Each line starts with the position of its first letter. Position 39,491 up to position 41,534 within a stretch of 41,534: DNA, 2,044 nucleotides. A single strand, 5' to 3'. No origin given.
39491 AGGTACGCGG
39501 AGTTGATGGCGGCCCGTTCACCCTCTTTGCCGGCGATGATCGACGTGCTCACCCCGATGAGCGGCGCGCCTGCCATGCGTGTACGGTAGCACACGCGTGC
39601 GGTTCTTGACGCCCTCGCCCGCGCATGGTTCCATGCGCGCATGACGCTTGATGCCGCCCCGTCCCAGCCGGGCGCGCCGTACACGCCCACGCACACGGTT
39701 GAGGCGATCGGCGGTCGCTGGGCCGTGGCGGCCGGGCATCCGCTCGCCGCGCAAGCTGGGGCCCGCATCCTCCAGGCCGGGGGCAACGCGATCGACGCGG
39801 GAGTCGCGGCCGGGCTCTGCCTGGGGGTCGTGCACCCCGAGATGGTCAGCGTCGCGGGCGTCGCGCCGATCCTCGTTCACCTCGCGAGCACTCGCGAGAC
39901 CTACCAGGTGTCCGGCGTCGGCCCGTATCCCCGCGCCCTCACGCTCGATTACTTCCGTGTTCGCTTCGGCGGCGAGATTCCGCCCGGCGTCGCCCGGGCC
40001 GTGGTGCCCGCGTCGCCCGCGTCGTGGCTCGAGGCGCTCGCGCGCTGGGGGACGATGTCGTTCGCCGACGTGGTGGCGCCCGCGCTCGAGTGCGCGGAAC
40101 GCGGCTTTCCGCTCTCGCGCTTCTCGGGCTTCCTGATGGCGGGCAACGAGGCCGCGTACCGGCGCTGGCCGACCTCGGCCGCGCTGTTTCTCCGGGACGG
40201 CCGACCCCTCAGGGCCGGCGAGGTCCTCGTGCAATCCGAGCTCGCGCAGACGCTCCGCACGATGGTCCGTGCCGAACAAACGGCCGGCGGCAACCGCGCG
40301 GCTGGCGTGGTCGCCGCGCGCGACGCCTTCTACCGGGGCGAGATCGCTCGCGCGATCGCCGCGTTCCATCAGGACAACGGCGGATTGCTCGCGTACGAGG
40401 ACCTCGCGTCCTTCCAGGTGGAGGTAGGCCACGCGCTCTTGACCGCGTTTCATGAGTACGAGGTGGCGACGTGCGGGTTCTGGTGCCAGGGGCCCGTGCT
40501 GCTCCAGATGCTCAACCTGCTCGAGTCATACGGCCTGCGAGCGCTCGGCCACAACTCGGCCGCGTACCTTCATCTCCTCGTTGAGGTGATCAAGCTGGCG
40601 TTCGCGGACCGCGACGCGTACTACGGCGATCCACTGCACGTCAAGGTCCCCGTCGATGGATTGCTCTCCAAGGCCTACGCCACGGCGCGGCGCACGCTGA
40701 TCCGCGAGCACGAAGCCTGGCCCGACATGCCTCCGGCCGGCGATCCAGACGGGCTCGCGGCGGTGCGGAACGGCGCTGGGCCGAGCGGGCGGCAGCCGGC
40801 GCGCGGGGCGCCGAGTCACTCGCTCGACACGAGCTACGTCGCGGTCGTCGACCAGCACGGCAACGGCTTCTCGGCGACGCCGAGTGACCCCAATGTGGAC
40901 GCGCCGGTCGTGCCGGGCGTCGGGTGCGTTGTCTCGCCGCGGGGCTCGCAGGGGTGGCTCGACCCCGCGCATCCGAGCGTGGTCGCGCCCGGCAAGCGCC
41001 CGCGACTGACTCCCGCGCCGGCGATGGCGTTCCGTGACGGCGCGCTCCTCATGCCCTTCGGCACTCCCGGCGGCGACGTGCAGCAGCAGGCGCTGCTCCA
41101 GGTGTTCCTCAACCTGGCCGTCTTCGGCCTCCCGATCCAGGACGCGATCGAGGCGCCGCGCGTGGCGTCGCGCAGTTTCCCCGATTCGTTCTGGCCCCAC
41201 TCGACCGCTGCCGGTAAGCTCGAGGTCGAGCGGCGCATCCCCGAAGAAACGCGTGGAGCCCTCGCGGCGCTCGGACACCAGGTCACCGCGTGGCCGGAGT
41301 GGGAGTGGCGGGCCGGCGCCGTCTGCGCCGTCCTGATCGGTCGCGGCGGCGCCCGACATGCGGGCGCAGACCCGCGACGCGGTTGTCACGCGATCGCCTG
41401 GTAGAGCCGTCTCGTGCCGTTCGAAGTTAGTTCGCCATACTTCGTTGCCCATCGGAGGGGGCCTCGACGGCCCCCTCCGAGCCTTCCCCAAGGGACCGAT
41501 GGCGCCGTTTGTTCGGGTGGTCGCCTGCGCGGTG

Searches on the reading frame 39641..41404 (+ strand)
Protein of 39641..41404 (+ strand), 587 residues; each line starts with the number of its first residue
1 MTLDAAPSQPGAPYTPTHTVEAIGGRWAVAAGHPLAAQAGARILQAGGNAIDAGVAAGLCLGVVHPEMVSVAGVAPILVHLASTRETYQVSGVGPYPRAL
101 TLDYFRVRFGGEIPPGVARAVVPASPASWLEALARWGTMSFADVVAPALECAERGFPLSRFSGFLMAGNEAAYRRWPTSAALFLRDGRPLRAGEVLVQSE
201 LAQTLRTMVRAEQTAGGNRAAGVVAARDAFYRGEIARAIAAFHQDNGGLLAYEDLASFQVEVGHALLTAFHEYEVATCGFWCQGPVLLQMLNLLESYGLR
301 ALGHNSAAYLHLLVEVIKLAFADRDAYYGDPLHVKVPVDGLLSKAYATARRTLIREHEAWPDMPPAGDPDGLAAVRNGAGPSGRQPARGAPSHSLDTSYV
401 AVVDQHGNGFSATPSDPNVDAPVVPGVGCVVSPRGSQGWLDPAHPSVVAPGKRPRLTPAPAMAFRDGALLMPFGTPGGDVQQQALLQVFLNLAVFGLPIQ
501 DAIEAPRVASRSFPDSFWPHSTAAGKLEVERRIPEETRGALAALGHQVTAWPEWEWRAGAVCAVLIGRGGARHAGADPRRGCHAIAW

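Call 81: search_protein_families(library=pfam, proteins=[window:39641-41404:+], max_evalue=0.00001)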
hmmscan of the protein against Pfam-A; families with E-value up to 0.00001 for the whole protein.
window:39641-41404:+ (587 aa): 1 family
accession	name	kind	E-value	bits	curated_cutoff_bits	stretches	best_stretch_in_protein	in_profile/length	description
PF01019.26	G_glu_transpept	-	5.2e-110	369.1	27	1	42-580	2-510/512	Gamma-glutamyltranspeptidase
